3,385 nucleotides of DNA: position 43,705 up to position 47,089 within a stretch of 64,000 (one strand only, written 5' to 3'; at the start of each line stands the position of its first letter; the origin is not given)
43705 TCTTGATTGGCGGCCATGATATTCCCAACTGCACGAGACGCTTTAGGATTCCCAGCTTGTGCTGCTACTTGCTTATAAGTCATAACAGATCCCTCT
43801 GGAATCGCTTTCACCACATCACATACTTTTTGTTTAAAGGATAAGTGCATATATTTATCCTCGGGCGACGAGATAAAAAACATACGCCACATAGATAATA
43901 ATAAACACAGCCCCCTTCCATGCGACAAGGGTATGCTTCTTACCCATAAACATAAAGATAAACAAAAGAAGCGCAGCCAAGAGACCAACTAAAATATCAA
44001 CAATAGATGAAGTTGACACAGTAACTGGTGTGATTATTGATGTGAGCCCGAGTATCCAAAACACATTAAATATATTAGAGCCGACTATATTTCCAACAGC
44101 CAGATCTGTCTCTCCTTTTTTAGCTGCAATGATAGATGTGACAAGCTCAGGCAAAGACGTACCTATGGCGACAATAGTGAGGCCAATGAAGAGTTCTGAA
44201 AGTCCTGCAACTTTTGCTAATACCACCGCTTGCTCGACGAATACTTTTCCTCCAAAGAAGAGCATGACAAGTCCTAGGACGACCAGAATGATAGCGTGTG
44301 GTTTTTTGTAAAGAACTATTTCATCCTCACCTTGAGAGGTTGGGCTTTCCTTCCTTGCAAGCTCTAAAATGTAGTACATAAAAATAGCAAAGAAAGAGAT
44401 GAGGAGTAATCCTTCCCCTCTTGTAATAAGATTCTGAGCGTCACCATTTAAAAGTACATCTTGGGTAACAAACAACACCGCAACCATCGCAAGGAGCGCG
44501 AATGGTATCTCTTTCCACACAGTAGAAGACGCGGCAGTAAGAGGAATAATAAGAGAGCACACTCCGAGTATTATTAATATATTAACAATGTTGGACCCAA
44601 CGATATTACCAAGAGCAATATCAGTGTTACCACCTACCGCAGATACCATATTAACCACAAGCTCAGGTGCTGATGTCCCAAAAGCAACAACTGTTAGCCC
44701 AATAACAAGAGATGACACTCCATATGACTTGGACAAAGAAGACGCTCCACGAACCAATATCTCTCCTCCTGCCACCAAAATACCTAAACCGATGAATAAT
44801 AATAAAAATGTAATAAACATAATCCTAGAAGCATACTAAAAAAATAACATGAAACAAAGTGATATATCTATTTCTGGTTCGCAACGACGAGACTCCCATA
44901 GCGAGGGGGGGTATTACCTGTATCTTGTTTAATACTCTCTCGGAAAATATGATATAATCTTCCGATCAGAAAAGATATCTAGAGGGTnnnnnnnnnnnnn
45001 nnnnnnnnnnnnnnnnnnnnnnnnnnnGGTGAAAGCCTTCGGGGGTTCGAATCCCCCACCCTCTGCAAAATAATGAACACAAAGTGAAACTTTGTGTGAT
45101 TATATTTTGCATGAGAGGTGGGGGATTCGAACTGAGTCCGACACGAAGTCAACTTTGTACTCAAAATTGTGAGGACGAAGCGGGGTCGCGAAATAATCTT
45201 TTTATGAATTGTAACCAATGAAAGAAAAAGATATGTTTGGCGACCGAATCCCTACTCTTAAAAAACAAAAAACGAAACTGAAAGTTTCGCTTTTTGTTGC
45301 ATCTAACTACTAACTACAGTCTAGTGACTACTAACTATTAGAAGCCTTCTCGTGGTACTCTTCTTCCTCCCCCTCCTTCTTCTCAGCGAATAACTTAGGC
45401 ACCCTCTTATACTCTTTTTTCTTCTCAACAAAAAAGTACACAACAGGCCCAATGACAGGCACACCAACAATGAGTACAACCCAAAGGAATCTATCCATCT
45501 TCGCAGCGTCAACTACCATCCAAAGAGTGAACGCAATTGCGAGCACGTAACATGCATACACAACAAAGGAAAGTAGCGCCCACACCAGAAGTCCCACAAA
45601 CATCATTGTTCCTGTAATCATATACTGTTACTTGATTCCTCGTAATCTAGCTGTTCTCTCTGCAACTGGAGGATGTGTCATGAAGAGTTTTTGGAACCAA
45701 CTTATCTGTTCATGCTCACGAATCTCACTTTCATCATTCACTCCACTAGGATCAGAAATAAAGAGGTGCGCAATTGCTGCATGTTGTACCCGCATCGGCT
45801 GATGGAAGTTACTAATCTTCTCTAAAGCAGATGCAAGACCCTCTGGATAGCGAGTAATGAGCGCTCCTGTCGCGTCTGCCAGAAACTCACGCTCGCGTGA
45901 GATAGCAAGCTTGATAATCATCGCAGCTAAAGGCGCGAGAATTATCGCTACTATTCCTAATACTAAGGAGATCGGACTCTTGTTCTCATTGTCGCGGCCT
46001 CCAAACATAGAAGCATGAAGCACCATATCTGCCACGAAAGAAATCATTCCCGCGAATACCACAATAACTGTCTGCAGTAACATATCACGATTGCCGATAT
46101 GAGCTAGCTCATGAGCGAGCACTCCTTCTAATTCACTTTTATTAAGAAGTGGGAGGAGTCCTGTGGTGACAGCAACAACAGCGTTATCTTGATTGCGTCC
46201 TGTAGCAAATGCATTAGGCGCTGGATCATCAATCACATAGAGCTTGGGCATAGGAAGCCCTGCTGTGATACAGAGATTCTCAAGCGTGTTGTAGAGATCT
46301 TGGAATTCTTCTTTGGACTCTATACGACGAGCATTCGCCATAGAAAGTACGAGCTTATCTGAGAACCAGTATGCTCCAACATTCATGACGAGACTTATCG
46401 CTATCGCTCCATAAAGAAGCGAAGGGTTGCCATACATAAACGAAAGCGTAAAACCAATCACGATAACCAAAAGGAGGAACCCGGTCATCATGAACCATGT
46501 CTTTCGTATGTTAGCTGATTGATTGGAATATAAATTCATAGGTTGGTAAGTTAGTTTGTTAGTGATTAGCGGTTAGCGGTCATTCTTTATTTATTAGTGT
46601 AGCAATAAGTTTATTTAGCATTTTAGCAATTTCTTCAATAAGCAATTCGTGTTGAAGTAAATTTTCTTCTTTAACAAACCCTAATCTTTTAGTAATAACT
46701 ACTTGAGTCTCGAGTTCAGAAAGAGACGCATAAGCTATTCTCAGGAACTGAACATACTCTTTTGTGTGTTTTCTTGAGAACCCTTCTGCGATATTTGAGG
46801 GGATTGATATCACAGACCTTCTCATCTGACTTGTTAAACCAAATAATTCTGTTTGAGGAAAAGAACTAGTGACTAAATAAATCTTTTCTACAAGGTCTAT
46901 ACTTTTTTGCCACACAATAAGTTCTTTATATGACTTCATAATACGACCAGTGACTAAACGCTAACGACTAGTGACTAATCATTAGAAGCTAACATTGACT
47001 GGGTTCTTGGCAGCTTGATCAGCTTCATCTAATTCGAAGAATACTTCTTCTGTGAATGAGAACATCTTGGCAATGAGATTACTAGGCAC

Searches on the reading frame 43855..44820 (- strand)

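Call 57: search_protein_families(library=pfam, proteins=[window:43855-44820:-], max_evalue=0.00001)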
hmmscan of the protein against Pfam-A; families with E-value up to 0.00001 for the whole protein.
window:43855-44820:- (321 aa): 1 family
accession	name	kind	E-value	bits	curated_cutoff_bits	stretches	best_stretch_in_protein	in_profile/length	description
PF01699.29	Na_Ca_ex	-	4.7e-64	215.4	24.9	2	175-318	1-150/151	Sodium/calcium exchanger protein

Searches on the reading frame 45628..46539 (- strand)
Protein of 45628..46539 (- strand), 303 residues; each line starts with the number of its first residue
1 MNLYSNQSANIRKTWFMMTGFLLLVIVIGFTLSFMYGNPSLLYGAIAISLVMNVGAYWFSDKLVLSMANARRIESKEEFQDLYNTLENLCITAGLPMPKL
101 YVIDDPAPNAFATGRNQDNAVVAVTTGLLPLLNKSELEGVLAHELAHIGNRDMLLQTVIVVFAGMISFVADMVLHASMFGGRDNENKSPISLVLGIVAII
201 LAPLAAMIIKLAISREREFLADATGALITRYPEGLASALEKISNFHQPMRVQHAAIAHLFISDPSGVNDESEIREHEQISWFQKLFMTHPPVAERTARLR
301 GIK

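Call 58: search_protein_families(library=pfam, proteins=[window:45628-46539:-], max_evalue=0.00001)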
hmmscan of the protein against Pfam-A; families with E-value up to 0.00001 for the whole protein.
window:45628-46539:- (303 aa): 1 family
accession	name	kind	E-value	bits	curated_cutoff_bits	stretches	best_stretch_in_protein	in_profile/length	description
PF01435.24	Peptidase_M48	-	1.6e-33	116.5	20.3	1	78-302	3-185/186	Peptidase family M48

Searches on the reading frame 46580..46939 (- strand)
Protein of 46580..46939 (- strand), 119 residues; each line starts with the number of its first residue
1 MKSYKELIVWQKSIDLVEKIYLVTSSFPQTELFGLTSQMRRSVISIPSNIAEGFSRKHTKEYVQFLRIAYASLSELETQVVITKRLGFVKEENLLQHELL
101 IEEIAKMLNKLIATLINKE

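Call 58: search_protein_families(library=pfam, proteins=[window:46580-46939:-], max_evalue=0.00001)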
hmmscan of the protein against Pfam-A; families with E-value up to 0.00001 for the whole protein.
window:46580-46939:- (119 aa): 2 families
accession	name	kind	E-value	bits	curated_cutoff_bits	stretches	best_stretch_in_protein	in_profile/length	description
PF05635.17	23S_rRNA_IVP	-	3.4e-39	133.8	33.8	1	5-110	1-106/106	23S rRNA-intervening sequence protein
PF22296.2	bAvd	-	3.5e-08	34.3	40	1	7-113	1-105/107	bAvd-like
